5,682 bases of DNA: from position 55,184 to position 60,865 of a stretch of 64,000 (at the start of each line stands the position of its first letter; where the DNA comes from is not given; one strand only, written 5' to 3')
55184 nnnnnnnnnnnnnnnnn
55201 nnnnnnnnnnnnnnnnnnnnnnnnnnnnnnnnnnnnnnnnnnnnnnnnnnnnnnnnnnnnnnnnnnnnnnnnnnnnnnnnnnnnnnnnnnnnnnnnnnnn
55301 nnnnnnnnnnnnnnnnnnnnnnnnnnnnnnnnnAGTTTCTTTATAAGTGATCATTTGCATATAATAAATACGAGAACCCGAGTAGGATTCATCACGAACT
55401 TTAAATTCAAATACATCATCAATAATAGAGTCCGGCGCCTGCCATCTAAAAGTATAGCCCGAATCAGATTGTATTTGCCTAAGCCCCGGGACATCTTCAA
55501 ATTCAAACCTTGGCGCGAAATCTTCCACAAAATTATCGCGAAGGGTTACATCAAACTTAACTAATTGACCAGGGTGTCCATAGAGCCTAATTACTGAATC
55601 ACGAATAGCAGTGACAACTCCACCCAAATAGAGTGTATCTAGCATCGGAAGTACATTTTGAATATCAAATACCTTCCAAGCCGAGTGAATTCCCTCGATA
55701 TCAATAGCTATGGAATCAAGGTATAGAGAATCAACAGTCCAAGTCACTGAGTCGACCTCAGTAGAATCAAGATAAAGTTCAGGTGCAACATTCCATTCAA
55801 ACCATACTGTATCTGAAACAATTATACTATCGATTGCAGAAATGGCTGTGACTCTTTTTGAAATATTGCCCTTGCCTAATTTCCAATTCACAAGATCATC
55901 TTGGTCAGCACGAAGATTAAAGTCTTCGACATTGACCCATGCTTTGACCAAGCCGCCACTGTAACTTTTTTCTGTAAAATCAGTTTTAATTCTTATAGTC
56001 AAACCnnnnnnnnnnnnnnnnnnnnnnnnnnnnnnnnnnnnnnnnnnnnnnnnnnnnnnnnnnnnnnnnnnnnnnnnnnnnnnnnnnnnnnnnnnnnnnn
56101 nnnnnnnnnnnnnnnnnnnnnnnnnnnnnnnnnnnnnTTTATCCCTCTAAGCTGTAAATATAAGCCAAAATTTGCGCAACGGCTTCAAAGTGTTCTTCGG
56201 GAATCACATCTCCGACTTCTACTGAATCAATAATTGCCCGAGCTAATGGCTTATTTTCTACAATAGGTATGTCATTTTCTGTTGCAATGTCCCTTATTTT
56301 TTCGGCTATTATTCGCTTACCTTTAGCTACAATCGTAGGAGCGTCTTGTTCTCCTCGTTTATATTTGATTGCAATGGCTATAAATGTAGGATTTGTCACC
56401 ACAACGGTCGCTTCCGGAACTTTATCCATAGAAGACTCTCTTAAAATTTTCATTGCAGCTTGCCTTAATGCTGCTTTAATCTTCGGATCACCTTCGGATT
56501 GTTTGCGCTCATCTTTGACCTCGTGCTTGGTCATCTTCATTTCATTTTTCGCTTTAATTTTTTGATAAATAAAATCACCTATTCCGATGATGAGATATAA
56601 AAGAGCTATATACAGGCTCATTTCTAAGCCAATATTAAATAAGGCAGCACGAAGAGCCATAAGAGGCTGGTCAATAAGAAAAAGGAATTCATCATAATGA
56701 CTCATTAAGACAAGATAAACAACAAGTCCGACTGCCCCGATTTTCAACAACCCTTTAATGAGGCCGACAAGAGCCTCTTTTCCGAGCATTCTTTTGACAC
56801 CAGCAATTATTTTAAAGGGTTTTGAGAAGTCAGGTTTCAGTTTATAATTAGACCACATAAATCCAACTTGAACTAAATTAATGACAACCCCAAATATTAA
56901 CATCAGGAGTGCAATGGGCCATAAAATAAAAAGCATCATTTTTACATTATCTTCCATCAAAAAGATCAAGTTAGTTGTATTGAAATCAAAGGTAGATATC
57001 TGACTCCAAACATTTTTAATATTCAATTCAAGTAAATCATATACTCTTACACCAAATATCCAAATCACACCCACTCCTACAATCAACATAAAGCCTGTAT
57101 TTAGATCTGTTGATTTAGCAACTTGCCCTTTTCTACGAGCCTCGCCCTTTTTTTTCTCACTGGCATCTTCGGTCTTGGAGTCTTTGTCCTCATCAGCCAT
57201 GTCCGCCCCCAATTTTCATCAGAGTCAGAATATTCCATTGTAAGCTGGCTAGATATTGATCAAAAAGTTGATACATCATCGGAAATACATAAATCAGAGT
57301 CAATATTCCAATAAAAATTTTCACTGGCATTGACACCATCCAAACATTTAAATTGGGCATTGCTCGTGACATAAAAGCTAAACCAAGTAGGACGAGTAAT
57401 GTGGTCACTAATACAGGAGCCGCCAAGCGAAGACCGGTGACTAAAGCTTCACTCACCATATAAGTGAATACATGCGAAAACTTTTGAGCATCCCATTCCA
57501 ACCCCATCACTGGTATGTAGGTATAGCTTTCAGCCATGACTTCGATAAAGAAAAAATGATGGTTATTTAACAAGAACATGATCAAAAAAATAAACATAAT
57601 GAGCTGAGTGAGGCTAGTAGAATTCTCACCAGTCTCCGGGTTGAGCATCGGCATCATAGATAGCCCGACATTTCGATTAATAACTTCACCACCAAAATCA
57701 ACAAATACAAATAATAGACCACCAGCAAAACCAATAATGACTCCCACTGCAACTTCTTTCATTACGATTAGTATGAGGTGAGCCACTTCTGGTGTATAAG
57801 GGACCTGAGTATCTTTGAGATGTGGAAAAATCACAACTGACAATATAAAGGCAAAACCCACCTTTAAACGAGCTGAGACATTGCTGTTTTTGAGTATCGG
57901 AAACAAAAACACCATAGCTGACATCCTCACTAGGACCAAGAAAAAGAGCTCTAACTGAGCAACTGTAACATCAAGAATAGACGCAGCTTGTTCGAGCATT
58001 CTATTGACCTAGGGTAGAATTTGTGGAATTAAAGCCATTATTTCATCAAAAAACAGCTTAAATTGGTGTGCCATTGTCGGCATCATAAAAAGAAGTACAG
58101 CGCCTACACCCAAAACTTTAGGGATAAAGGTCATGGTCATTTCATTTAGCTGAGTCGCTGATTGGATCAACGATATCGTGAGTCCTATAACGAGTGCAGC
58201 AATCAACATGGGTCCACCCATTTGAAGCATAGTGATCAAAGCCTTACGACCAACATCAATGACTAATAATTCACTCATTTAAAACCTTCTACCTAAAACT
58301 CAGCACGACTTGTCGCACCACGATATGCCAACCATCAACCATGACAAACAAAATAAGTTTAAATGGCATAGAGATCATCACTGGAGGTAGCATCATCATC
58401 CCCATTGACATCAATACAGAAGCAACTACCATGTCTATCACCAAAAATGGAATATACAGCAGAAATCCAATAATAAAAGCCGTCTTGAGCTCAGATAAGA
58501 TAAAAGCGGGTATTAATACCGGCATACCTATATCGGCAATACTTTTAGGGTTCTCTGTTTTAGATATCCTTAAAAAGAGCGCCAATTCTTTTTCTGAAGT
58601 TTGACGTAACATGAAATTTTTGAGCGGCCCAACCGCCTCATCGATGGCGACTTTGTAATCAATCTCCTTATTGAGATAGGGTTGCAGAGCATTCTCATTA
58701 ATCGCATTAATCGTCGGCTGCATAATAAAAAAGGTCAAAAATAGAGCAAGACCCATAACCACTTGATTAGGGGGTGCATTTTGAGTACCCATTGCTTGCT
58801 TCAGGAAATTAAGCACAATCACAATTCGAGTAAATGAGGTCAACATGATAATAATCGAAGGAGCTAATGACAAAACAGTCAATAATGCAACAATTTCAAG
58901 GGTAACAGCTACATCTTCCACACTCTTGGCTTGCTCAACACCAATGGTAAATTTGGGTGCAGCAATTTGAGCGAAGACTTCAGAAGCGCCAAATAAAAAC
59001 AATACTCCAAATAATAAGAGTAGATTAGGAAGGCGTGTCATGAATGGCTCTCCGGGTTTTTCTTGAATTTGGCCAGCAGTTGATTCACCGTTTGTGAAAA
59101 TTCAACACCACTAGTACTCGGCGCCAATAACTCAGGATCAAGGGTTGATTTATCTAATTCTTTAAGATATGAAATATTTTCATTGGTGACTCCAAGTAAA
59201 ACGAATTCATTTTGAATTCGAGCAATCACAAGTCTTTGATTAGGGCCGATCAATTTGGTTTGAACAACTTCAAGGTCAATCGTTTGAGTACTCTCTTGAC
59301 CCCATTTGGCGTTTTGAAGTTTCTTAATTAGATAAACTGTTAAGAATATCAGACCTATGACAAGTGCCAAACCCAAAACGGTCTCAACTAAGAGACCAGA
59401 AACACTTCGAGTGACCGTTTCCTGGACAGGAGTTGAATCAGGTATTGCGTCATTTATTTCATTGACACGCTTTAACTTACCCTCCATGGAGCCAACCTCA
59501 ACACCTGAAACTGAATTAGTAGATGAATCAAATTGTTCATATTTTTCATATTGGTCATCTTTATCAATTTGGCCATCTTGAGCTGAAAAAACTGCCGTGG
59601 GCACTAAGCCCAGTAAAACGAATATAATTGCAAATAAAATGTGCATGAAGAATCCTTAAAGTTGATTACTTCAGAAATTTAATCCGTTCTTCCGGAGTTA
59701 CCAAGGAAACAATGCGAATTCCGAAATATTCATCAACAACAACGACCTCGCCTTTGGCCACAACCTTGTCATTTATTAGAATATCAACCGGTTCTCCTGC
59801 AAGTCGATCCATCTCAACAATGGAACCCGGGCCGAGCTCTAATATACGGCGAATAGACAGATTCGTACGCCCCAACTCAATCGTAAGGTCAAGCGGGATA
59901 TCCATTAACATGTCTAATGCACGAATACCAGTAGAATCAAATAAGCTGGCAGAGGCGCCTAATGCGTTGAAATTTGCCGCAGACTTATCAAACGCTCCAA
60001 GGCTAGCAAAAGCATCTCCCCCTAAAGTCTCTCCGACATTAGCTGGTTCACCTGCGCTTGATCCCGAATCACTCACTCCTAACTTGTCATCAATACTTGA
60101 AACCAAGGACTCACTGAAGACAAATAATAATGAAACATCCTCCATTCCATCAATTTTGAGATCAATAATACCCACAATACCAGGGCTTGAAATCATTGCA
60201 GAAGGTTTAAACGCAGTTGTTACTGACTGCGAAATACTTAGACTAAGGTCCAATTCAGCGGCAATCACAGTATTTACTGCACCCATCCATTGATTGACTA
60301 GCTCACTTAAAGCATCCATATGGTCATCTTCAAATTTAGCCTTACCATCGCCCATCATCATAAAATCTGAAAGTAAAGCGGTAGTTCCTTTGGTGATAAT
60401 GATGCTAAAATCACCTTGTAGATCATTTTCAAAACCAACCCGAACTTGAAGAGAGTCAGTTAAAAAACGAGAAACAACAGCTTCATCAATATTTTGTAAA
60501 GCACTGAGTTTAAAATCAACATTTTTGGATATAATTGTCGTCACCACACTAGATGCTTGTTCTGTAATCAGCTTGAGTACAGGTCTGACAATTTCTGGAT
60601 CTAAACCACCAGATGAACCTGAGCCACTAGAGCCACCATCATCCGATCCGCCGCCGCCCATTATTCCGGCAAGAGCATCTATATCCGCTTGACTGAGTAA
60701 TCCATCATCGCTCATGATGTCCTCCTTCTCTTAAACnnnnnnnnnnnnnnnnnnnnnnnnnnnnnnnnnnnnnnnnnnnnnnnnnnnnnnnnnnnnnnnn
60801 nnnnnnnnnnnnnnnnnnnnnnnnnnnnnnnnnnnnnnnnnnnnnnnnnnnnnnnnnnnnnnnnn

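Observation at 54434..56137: Beta-propeller lipoprotein translationally wedged between flhB and flhA in the flagellar export operon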

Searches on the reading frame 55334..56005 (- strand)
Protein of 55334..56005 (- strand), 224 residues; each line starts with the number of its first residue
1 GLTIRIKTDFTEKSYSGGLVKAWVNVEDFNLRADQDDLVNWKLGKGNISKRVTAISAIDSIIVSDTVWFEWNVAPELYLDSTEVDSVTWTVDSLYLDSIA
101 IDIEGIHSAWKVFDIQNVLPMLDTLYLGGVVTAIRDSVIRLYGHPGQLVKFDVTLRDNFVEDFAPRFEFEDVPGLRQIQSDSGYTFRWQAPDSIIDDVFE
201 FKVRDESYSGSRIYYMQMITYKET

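Call 67: predict_structure(alignment_id=A6)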
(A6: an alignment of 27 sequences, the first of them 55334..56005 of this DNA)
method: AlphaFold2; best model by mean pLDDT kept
length: 224 residues; sequences in the alignment: 27
mean_pLDDT: 87.9   pTM: 0.73
mean pLDDT of the five models: 87.9, 87.2, 85.0, 84.3, 80.6
residues with pLDDT >= 90: 134; 70-90: 69; 50-70: 21; < 50: 0
segments of 3 or more residues with pLDDT < 50: none
pLDDT, mean of each block of 10 residues (from residue 1): 86 78 95 96 93 96 96 81 66 83 94 87 91 89 95 82 84 87 85 95 85 93 86
secondary structure, 60 per line:
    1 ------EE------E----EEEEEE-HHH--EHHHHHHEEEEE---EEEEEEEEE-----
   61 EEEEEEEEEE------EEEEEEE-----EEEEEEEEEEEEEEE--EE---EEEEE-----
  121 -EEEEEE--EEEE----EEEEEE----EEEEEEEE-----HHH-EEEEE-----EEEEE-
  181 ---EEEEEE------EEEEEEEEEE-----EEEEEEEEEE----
elements in order: E20-25 H33-38 E39-43 E47-55 E61-70 E77-83 E89-103 E111-115 E122-127 E130-133 E138-143 E148-155 E165-169 E175-179 E184-189 E196-205 E211-220

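Call 70: fold_search(model_id=the predicted structure, library=pdb)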
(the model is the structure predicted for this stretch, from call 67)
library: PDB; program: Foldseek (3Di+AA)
matches with E <= 10: 1790; with E <= 0.001: 55
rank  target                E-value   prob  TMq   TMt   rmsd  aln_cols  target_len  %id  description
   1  7ouu_B                3.4e-05  1.00  0.31  0.34  11.9       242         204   13  Crystal structure of human filamin C domains 14-15 (released 2022-06-22)
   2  9ijj_P                3.4e-05  1.00  0.26  0.12  14.9       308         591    5  In situ structure of the central apparatus in mouse sperm axoneme. (released 2025-06-04)
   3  6fwx_B                5.1e-05  1.00  0.31  0.34  10.8       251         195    8  Chimeric titin Z1Z2-Z1Z2 tandem (Z1212) functionalized with a GRGDS exogenous peptide from fibronectin (released 2019-03-27)
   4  4pbw_E                5.4e-05  1.00  0.28  0.31  13.6       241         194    7  Crystal structure of chicken receptor protein tyrosine phosphatase sigma in complex with TrkC (released 2014-11-12)
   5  4pbv_D                5.9e-05  1.00  0.28  0.32  13.8       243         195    7  Crystal structure of chicken receptor protein tyrosine phosphatase sigma in complex with TrkC (released 2014-11-12)
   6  2yd6                  7.6e-05  1.00  0.26  0.28  13.3       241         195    9  Crystal structure of the N-terminal Ig1-2 module of Human Receptor Protein Tyrosine Phosphatase Delta (released 2011-04-13)
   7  7sqc_M1               8.4e-05  1.00  0.35  0.16  11.6       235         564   11  Ciliary C1 central pair apparatus isolated from Chlamydomonas reinhardtii (released 2022-04-13)
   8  4pbw_D                9.3e-05  1.00  0.28  0.31  13.7       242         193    7  Crystal structure of chicken receptor protein tyrosine phosphatase sigma in complex with TrkC (released 2014-11-12)
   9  6sdb_B                9.8e-05  1.00  0.26  0.29  15.6       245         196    8  Chimeric titin Z1Z2 functionalized with a KLER exogenous peptide from decorin (released 2019-09-18)
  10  1ya5_A                1.1e-04  1.00  0.27  0.30  15.2       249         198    9  Crystal structure of the titin domains z1z2 in complex with telethonin (released 2005-12-20)
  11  6sdb_E                1.1e-04  1.00  0.26  0.29  15.8       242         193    9  Chimeric titin Z1Z2 functionalized with a KLER exogenous peptide from decorin (released 2019-09-18)
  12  4pbv_E                1.3e-04  1.00  0.29  0.32  13.6       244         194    7  Crystal structure of chicken receptor protein tyrosine phosphatase sigma in complex with TrkC (released 2014-11-12)
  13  7ouv_B                1.3e-04  1.00  0.33  0.35  12.0       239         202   12  Crystal structure of human filamin C domains 14-15 cardiovascular disease causing mutation S1624L (released 2022-06-22)
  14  4pbw_F                1.3e-04  1.00  0.28  0.31  13.7       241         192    7  Crystal structure of chicken receptor protein tyrosine phosphatase sigma in complex with TrkC (released 2014-11-12)
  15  6arq_D                1.4e-04  1.00  0.28  0.22  13.7       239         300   10  Crystal structure of CD96 (D1) bound to CD155/necl-5 (D1-3) (released 2018-11-21)
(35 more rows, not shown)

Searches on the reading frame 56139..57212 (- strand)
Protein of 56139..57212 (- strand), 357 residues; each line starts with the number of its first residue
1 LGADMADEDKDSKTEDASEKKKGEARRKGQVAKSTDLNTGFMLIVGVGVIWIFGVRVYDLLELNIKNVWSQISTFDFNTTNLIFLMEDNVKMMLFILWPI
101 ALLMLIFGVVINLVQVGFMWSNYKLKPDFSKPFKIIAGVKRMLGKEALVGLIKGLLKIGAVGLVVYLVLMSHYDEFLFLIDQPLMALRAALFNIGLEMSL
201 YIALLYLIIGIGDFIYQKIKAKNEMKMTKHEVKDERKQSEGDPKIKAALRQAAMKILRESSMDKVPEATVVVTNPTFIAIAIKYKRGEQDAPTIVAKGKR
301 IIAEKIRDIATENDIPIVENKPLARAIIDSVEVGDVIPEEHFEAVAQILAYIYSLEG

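Call 3: search_protein_families(library=pfam, proteins=[window:56139-57212:-], max_evalue=1)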
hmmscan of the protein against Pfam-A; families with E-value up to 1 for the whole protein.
window:56139-57212:- (357 aa): 2 families
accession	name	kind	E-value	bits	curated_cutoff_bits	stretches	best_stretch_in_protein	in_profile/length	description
PF01312.24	Bac_export_2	-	4.1e-113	378.4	24.4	1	12-352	2-335/335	FlhB HrpN YscU SpaS Family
PF04277.18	OAD_gamma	-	0.29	12.3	27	1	202-252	18-71/76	Oxaloacetate decarboxylase, gamma chain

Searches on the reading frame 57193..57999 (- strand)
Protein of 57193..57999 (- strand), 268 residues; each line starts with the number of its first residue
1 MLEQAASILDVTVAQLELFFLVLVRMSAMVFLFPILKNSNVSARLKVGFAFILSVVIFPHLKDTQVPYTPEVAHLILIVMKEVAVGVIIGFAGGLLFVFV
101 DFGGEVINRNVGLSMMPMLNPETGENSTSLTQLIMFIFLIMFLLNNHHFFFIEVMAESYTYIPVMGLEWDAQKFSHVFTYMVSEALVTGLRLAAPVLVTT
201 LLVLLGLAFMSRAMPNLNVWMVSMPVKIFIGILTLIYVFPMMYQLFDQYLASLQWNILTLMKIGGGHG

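Call 60: search_protein_families(library=pfam, proteins=[window:57193-57999:-], max_evalue=0.001)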
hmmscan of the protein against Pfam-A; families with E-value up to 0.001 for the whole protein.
window:57193-57999:- (268 aa): 1 family
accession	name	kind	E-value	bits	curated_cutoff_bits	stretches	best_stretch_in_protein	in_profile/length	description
PF01311.25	Bac_export_1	-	9.9e-57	192.6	27.8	1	18-251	3-228/230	Bacterial export proteins, family 1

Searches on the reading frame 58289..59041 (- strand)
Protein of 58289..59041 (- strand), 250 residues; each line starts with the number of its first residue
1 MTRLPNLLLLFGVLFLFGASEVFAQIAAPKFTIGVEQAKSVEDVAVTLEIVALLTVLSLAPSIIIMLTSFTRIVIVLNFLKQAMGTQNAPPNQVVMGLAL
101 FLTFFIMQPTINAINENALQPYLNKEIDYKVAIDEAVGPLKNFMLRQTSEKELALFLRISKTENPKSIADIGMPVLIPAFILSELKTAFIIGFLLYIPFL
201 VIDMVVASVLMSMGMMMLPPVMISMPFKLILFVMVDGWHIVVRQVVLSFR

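Call 60: search_protein_families(library=pfam, proteins=[window:58289-59041:-], max_evalue=0.001)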
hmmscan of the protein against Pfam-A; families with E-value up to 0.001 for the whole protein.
window:58289-59041:- (250 aa): 1 family
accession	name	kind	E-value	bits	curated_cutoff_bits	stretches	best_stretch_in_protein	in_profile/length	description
PF00813.25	FliP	-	9.7e-84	280.5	26.9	1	53-244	1-190/191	FliP family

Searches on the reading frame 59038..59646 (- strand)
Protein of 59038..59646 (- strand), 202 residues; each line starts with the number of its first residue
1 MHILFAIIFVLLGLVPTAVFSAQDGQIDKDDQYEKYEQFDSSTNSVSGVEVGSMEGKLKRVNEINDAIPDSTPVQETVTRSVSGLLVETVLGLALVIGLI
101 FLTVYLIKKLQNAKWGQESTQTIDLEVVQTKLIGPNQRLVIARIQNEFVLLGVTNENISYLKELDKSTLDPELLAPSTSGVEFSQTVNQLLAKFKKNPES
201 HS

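Call 60: search_protein_families(library=pfam, proteins=[window:59038-59646:-], max_evalue=0.001)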
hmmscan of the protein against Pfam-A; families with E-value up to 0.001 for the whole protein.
window:59038-59646:- (202 aa): 1 family
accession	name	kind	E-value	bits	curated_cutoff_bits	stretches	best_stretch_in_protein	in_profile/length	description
PF04347.18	FliO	-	7.4e-14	52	22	1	105-191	1-90/91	Flagellar biosynthesis protein, FliO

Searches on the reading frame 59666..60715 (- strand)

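Call 60: search_protein_families(library=pfam, proteins=[window:59666-60715:-], max_evalue=0.001)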
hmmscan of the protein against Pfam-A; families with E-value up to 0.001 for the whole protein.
window:59666-60715:- (349 aa): 2 families
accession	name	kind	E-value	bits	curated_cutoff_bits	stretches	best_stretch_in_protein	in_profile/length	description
PF01052.25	FliMN_C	-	3.6e-23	81.7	23.8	1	269-339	2-72/73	Type III flagellar switch regulator (C-ring) FliN C-term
PF13690.11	CheX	-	2.5e-06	27.9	27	1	91-161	3-69/94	Chemotaxis phosphatase CheX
